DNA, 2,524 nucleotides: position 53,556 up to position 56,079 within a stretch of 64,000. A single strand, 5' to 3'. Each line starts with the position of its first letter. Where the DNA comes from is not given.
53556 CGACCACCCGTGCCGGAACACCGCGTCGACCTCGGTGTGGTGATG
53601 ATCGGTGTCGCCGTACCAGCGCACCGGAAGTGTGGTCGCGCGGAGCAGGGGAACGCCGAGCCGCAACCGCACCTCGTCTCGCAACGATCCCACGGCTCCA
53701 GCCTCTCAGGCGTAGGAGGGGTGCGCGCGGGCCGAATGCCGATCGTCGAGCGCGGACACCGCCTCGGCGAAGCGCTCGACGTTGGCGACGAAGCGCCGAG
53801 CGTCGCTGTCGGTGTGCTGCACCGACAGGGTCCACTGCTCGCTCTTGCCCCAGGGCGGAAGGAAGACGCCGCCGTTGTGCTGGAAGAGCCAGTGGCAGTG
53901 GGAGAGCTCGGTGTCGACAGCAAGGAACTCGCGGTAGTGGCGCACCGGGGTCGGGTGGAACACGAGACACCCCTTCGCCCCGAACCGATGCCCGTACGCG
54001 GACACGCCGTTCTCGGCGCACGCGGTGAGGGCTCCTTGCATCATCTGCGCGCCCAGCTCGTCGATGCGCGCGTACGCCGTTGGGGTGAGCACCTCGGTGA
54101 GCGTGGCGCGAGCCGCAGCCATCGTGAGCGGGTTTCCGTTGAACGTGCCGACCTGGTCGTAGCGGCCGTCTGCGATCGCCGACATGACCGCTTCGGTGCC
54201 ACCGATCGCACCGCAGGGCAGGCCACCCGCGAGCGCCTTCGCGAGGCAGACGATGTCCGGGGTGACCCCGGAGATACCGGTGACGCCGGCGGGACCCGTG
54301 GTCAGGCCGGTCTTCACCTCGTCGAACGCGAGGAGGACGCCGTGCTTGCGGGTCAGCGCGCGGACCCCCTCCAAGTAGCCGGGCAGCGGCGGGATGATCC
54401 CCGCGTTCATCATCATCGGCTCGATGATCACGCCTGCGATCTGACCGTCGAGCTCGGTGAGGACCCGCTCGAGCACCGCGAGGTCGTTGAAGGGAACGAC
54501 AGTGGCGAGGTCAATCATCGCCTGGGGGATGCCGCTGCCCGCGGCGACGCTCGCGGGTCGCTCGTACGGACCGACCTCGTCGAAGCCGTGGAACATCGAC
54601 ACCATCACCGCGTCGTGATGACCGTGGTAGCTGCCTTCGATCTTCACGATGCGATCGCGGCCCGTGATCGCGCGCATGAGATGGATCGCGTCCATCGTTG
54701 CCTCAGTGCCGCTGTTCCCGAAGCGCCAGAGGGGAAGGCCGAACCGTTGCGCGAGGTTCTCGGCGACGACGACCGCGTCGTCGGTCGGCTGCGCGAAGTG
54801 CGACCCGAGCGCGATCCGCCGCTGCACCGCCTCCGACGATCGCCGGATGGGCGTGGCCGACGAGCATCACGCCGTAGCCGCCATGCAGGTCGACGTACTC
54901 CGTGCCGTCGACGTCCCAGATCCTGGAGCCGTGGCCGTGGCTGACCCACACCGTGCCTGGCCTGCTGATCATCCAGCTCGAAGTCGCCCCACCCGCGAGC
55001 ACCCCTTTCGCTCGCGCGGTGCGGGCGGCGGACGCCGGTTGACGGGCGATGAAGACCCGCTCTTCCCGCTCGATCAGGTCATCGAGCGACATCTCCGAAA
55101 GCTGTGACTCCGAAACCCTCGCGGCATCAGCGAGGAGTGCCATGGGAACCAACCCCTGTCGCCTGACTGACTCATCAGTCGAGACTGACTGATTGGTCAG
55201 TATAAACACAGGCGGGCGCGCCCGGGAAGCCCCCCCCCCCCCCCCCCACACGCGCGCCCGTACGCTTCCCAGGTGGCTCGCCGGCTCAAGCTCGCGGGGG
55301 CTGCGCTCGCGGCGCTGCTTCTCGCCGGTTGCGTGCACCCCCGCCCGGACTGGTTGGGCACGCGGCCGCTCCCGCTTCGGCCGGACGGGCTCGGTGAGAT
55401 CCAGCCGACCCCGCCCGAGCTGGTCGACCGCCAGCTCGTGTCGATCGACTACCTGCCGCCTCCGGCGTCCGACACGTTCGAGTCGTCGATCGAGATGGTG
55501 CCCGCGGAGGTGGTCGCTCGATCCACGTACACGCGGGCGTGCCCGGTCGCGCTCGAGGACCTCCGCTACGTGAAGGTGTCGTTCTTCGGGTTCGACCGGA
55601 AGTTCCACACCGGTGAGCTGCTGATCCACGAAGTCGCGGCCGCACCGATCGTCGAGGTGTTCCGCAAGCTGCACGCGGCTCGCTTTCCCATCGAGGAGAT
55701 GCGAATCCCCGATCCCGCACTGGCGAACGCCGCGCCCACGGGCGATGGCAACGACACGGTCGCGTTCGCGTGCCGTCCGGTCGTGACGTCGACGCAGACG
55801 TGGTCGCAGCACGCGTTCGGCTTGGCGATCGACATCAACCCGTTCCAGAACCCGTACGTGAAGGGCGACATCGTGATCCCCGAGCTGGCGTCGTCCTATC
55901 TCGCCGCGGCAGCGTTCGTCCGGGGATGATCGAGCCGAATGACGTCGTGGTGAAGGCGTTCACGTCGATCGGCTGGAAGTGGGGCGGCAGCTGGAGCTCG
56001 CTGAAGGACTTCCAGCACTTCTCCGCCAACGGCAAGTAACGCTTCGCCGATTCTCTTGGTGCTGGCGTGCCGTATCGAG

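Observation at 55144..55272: C18 homopolymer plus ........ palindromes in a 129-bp divergent control region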

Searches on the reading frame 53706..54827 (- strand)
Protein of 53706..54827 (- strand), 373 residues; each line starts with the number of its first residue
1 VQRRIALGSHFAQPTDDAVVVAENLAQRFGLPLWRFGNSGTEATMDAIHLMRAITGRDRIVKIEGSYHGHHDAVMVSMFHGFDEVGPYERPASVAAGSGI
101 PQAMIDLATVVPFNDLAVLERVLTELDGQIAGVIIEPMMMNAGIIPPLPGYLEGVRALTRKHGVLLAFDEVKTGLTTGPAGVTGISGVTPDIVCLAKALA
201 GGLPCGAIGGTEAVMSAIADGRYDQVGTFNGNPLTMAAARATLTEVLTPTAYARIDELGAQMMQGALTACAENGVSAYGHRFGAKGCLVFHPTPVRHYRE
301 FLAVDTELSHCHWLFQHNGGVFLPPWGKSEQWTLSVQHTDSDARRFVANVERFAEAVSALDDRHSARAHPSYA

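Call 8: search_protein_families(library=pfam, proteins=[window:53706-54827:-], max_evalue=0.001)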
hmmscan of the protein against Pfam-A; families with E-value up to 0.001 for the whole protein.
window:53706-54827:- (373 aa): 1 family
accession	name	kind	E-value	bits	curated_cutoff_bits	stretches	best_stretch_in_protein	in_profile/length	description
PF00202.27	Aminotran_3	-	8.8e-47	160.1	30.5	1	13-265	67-325/403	Aminotransferase class-III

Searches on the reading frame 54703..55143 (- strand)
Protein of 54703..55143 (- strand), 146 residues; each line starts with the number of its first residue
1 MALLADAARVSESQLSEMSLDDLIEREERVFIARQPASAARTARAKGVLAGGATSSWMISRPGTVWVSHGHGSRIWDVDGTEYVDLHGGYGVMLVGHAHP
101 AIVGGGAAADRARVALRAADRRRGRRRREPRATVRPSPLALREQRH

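Call 8: search_protein_families(library=pfam, proteins=[window:54703-55143:-], max_evalue=0.001)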
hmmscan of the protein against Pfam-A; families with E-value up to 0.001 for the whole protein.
window:54703-55143:- (146 aa): 1 family
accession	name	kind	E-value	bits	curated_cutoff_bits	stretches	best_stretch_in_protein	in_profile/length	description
PF00202.27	Aminotran_3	-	3e-09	36.5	30.5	1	65-103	11-49/403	Aminotransferase class-III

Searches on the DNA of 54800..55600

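Call 57: search_rna_families(source=window, start=54800, end=55600, threshold=evalue, max_evalue=1)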
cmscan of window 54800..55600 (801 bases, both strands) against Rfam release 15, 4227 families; matches with E-value up to 1: 0.
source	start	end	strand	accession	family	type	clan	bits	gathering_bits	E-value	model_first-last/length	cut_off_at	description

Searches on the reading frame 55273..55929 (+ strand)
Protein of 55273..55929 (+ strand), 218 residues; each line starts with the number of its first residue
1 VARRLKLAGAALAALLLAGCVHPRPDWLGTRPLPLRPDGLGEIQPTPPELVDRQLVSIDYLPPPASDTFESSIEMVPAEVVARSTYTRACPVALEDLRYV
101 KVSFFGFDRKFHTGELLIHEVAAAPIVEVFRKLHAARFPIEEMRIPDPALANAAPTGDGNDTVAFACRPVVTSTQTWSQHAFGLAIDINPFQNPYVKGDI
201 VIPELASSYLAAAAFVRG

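Call 8: search_protein_families(library=pfam, proteins=[window:55273-55929:+], max_evalue=0.001)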
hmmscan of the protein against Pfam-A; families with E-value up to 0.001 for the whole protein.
window:55273-55929:+ (218 aa): 2 families
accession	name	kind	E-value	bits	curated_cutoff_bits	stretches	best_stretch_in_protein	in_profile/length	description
PF13539.11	Peptidase_M15_4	-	2.3e-09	38.1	25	1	173-210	2-39/70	D-alanyl-D-alanine carboxypeptidase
PF06904.17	Extensin-like_C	-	0.00086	20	25.4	0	164-192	85-114/176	Extensin-like protein C-terminus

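Call 9: find_related_loci(query=window:55273-55929:+, collection=genome_contigs, flank=6000)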
Query window:55273-55929:+ (218 aa) in genome_contigs; peptide patterns used: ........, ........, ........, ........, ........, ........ (x = any residue, [..] = any of these).
480 stretches matched a pattern; 337 encode a relative of the query (tblastn E <= 1e-3); the best 80 are kept; 80 distinct loci.
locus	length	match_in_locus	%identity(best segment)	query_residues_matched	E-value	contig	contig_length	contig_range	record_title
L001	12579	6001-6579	92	19-211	6e-120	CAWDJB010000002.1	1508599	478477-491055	MAG: uncultured Acidimicrobiales bacterium isolate MFD06298.bin.1.5 genome assembly, contig: contig_18406, whole genome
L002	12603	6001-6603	84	11-211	4e-113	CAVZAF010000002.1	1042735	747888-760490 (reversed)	MAG: uncultured Acidimicrobiales bacterium isolate MFD02134.bin.2.1 genome assembly, contig: contig_11388, whole genome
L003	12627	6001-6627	82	4-211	9e-113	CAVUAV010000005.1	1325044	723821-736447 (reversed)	MAG: uncultured Acidimicrobiales bacterium isolate MFD02199.bin.2.7 genome assembly, contig: contig_12269, whole genome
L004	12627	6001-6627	82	4-211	1e-112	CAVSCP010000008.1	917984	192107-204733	MAG: uncultured Acidimicrobiales bacterium isolate MFD02159.bin.2.18 genome assembly, contig: contig_5209, whole genome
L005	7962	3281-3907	81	1-209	2e-112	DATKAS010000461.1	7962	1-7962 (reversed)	MAG TPA_asm: Acidimicrobiales bacterium isolate SMAG_U15211 k141_987524, whole genome shotgun sequence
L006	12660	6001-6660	79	1-218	4e-109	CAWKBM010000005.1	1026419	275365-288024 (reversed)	MAG: uncultured Acidimicrobiales bacterium isolate MFD05442.bin.2.9 genome assembly, contig: contig_36522, whole genome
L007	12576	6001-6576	69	19-210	2e-87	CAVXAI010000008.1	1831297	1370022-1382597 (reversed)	MAG: uncultured Acidimicrobiales bacterium isolate MFD05176.bin.2.218 genome assembly, contig: contig_1767, whole genome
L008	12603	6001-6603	66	10-210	5e-87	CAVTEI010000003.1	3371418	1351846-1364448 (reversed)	MAG: uncultured Acidimicrobiales bacterium isolate MFD00962.bin.2.274 genome assembly, contig: contig_19309, whole genom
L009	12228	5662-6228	70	22-210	8e-87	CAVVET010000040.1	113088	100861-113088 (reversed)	MAG: uncultured Acidimicrobiales bacterium isolate MFD02242.bin.2.229 genome assembly, contig: contig_88522, whole genom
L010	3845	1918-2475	70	24-210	3e-85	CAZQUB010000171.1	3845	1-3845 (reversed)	MAG TPA_asm: uncultured Acidimicrobiaceae bacterium isolate binchicken_co129_54 genome assembly, contig: NODE_90610_leng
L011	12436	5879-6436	63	24-209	4e-80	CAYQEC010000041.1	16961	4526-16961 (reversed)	MAG TPA_asm: uncultured Acidimicrobiaceae bacterium isolate binchicken_co89_652 genome assembly, contig: NODE_6164_lengt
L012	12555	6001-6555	61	24-209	5e-78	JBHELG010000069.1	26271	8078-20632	MAG: Nitriliruptorales bacterium isolate S1_bin.7.orig S1_k141_477441, whole genome shotgun sequence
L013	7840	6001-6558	64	23-209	2e-77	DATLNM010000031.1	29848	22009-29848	MAG TPA_asm: Actinomycetota bacterium isolate SMAG_U13800 k141_5619992, whole genome shotgun sequence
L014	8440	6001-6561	64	23-210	5e-77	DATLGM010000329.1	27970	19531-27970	MAG TPA_asm: Egibacteraceae bacterium isolate SMAG_U13614 k141_259840, whole genome shotgun sequence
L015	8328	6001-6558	65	24-210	4e-77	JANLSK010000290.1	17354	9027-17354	MAG: Actinomycetes bacterium isolate OTE_25_metabat_366 OTE_25_k141_1246048, whole genome shotgun sequence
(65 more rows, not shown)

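Call 12: find_encoding_contigs(protein=window:55273-55929:+, flank=6000, max_places=10)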
Protein window:55273-55929:+ (218 aa): no gene with exactly this product is on record in the collection.

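Call 33: find_homologous_proteins(query=window:55273-55893:+, max_evalue=1e-40)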
Query seq(207 aa) (207 aa): 3423 proteins with E <= 1e-40 among 8000 candidates; the best 120 are listed.
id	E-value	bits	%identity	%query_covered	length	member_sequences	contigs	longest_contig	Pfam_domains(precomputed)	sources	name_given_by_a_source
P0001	4.4e-134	462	100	100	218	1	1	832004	PF13539.12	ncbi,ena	-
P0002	1.5e-118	412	93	91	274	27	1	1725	PF13539.12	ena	-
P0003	8.2e-110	383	85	91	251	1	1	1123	PF13539.12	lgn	-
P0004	7.3e-109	380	83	99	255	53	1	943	PF13539.12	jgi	jgi:hypothetical protein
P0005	2.0e-108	379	82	99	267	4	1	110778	PF13539.12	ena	-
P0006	4.6e-85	302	70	90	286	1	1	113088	PF13539.12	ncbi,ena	-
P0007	7.5e-81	289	66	96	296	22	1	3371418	PF13539.12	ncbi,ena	-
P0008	2.7e-79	283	65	95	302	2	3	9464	PF13539.12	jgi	jgi:hypothetical protein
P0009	5.7e-79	282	70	89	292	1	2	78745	PF13539.12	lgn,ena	-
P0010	5.3e-78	279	70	89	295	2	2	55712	PF13539.12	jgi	jgi:hypothetical protein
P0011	1.2e-77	278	67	89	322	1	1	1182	PF13539.12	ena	-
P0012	1.0e-75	272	66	89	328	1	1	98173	PF13539.12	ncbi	-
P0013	2.6e-75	270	67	89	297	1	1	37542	PF13539.12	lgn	-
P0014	6.6e-75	269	63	90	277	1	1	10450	PF13539.12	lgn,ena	-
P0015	6.6e-75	269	66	89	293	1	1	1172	PF13539.12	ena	-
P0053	4.7e-72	260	89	64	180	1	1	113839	PF13539.12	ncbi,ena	-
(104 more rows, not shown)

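Call 34: find_encoding_contigs(protein=P0001, flank=3000, max_places=10)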
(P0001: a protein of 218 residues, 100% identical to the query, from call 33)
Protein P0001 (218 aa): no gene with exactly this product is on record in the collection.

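Call 35: find_encoding_contigs(protein=P0002, flank=3000, max_places=10)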
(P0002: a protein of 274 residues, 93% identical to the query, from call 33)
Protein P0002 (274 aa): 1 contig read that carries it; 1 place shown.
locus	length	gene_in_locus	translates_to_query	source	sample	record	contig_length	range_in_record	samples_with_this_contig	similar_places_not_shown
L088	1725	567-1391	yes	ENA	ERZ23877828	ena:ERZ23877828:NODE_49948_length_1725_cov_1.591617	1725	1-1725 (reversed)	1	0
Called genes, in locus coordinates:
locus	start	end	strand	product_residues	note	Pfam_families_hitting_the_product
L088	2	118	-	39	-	?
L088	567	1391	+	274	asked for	PF13539:Peptidase_M15_4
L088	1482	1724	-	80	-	?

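Call 37: list_cluster_members(proteins=[P0001, P0002, P0053])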
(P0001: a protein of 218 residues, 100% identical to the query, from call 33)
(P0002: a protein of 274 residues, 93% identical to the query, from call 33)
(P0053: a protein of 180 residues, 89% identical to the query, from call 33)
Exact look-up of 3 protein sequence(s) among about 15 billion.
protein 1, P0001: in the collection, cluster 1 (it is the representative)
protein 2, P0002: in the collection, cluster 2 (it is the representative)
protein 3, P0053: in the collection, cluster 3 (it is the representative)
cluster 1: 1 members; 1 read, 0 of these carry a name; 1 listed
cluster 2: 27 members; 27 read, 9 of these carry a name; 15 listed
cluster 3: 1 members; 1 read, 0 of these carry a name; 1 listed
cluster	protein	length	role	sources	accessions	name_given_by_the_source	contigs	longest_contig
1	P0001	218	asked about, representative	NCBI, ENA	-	-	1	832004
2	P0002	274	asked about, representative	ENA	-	-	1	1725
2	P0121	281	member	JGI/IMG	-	hypothetical protein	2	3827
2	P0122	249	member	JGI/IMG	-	hypothetical protein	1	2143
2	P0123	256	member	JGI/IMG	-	hypothetical protein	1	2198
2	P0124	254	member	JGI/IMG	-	hypothetical protein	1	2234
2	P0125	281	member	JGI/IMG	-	hypothetical protein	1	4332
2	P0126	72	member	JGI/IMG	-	hypothetical protein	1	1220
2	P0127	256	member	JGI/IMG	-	hypothetical protein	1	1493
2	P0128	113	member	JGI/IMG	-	hypothetical protein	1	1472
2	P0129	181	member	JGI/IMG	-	hypothetical protein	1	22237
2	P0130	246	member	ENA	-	-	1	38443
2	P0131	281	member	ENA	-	-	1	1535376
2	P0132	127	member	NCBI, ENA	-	-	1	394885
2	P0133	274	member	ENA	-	-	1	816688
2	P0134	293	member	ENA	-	-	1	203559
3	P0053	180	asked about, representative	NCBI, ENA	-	-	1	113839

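Call 48: search_protein_families(library=ncbifam, proteins=[L005:3266-4045:+], max_evalue=0.00001)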
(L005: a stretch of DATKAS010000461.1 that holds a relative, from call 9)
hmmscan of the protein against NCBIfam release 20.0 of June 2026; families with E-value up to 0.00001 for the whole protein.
L005:3266-4045:+ (260 aa): 0 families

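Call 53: find_encoding_contigs(protein=P0053, flank=3000, max_places=3)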
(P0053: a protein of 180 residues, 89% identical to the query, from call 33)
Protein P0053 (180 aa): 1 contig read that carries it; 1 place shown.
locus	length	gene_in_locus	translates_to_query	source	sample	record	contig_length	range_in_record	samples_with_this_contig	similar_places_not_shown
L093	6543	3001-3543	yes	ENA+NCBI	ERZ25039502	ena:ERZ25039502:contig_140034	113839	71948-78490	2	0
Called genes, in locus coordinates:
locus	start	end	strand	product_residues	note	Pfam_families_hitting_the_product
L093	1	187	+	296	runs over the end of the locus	-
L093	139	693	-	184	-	PF00848:Ring_hydroxyl_A, PF19112:VanA_C (faint)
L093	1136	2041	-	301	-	PF00202:Aminotran_3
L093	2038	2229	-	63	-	-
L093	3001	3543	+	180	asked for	PF13539:Peptidase_M15_4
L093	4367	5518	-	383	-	PF00384:Molybdopterin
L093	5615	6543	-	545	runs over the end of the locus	PF09360:zf-CDGSH, PF06902:Fer4_19, PF09360:zf-CDGSH, PF04879:Molybdop_Fe4S4, PF00384:Molybdopterin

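Call 54: find_encoding_contigs(protein=P0133, flank=3000, max_places=3)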
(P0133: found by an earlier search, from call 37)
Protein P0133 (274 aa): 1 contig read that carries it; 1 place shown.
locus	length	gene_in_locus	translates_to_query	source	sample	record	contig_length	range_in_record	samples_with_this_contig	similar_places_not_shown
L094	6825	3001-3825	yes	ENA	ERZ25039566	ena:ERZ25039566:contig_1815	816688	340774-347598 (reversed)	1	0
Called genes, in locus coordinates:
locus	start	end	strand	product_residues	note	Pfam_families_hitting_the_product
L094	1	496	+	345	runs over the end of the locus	PF01593:Amino_oxidase (weak)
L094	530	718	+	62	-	-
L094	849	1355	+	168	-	-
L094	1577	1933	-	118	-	-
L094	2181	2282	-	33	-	-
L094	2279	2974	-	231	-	-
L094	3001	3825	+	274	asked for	PF13539:Peptidase_M15_4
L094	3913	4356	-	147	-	PF01638:HxlR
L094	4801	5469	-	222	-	PF00384:Molybdopterin (weak)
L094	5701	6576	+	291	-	-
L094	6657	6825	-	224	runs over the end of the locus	PF09360:zf-CDGSH, PF06902:Fer4_19, PF09360:zf-CDGSH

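Call 55: find_encoding_contigs(protein=P0134, flank=3000, max_places=3)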
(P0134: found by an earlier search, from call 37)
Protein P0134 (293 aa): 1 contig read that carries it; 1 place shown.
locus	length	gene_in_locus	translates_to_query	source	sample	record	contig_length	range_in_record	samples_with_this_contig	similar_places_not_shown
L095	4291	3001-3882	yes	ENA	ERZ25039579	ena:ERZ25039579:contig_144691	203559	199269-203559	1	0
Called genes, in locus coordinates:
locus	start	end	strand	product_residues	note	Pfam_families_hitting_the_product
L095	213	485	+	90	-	-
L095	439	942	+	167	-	-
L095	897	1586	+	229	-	-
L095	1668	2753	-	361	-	PF00355:Rieske, PF00848:Ring_hydroxyl_A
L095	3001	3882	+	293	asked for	PF13539:Peptidase_M15_4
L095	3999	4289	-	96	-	?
